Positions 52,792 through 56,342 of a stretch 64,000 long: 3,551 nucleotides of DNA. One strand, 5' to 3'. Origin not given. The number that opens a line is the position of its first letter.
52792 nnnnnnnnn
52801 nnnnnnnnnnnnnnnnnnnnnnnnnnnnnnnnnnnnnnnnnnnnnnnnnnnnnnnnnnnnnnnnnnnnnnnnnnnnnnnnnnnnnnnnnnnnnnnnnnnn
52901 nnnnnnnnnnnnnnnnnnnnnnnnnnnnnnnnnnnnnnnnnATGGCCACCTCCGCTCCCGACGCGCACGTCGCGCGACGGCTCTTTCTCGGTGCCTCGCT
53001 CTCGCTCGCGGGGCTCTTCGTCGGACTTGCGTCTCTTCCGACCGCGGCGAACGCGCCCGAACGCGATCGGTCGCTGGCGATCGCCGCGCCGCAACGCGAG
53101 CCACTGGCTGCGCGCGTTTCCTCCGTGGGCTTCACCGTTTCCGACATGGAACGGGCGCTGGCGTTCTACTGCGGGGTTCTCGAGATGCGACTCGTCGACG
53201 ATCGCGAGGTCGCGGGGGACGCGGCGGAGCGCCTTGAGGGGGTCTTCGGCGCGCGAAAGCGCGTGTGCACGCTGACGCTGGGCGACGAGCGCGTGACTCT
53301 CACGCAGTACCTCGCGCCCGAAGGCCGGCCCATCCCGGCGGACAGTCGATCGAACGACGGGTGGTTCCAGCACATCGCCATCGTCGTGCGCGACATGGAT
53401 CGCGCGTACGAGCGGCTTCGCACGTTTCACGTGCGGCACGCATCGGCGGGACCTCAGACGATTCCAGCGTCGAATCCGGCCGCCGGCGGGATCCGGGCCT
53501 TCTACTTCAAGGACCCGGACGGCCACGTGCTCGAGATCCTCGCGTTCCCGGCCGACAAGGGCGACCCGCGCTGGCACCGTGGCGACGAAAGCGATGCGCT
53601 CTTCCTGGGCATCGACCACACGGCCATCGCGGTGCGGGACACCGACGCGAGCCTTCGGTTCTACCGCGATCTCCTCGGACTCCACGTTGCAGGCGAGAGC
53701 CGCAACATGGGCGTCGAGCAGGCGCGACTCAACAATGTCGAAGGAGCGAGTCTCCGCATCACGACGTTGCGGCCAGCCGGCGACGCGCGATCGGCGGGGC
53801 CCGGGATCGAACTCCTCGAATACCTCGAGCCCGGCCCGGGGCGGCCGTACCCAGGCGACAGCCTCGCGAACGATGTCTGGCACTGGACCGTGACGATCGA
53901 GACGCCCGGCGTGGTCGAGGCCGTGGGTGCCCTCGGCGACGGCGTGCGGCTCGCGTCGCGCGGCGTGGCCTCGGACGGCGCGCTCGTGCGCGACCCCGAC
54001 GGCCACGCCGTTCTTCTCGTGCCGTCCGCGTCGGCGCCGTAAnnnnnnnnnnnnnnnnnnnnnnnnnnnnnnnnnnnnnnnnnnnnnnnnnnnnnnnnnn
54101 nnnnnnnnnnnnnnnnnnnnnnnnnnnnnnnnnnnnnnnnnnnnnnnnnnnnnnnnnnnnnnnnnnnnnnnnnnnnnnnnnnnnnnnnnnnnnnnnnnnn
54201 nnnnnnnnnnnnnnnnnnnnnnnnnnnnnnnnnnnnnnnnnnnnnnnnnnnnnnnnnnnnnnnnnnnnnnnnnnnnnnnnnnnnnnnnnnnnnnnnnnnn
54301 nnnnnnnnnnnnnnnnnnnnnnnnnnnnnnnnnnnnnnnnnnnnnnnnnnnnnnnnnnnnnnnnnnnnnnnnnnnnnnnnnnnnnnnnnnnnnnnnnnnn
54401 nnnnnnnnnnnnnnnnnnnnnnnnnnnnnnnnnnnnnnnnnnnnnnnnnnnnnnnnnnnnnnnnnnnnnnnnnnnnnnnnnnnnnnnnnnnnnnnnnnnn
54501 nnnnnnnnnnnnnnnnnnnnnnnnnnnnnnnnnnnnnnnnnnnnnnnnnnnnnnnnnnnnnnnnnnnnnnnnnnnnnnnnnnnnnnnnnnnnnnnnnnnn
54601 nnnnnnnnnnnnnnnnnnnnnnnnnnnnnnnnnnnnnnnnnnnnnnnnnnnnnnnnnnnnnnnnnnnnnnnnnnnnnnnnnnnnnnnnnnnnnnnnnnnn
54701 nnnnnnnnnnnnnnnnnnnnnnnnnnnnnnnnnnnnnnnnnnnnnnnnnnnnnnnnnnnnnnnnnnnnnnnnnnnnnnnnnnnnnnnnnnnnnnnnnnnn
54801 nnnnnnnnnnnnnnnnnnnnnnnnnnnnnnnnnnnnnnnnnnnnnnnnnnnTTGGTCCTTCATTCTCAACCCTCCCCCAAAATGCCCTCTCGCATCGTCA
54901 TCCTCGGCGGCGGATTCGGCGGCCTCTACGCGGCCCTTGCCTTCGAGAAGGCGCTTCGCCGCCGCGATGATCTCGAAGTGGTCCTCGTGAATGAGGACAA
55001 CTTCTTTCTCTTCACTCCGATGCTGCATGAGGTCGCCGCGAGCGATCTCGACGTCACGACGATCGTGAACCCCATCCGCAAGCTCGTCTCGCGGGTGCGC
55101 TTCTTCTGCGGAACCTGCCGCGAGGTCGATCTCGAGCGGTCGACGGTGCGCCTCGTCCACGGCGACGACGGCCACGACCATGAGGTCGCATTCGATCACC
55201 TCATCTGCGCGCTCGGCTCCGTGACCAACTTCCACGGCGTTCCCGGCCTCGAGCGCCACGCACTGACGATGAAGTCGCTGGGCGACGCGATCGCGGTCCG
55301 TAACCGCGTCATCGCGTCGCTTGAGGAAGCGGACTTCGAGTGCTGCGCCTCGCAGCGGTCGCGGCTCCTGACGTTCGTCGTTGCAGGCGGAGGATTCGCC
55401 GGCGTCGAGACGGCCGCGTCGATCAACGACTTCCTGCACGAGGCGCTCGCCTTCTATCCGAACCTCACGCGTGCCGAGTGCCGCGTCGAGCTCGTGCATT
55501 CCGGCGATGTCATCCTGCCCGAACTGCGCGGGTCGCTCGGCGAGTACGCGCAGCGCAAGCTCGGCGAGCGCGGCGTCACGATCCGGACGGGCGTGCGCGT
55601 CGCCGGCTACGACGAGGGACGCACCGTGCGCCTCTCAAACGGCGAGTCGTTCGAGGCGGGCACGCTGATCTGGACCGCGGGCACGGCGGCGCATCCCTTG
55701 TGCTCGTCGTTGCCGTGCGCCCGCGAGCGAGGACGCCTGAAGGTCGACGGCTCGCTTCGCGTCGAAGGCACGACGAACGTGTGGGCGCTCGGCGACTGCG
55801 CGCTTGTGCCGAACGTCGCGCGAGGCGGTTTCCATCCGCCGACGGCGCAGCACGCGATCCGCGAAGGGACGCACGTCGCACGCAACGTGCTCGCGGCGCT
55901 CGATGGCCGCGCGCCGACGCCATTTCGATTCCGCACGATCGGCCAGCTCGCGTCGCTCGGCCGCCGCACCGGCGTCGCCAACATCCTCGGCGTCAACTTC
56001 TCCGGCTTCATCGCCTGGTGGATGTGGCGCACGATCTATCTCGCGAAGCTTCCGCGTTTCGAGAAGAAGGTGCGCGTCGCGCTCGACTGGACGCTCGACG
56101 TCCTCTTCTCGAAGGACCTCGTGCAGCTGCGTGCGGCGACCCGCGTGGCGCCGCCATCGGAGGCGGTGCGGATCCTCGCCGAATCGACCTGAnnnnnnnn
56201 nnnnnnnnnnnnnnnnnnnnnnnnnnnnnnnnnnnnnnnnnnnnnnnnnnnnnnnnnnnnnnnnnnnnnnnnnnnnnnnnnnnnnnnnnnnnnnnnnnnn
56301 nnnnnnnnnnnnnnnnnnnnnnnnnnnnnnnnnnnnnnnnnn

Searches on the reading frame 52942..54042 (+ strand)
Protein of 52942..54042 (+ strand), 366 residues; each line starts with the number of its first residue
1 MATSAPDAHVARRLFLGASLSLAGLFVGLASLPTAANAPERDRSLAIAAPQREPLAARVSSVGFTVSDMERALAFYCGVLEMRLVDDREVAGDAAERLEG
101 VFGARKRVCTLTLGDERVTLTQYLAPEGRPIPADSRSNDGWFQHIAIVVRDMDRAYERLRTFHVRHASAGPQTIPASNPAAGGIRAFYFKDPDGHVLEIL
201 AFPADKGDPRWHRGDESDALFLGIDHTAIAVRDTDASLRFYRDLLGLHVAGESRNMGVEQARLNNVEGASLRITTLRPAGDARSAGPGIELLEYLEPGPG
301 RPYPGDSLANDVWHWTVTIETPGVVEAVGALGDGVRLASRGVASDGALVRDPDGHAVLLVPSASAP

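Call 26: search_protein_families(library=pfam, proteins=[window:52942-54042:+], max_evalue=0.00001)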
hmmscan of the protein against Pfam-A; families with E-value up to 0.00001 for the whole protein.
window:52942-54042:+ (366 aa): 3 families
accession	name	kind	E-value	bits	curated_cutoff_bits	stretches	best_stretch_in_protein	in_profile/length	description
PF00903.31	Glyoxalase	-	4.4e-27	95.3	20.6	2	60-199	3-121/121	Glyoxalase/Bleomycin resistance protein/Dioxygenase superfamily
PF13669.12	Glyoxalase_4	-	2.3e-12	47.6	27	1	62-172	3-99/109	Glyoxalase/Bleomycin resistance protein/Dioxygenase superfamily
PF18029.7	Glyoxalase_6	-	9.6e-08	33.1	23.6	0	228-357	3-103/106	Glyoxalase-like domain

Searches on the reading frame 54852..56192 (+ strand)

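Call 26: search_protein_families(library=pfam, proteins=[window:54852-56192:+], max_evalue=0.00001)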
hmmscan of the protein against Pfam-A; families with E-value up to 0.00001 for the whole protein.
window:54852-56192:+ (446 aa): 3 families
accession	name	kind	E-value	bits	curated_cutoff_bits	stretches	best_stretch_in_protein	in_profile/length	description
PF07992.20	Pyr_redox_2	-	3.6e-43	148.5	26.1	1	14-339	2-291/291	Pyridine nucleotide-disulphide oxidoreductase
PF22366.1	NDH2_C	-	1.5e-10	41.5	27.7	1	364-422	3-62/62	NDH2 C-terminal domain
PF00070.33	Pyr_redox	-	2.5e-09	38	22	1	175-255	2-68/82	Pyridine nucleotide-disulphide oxidoreductase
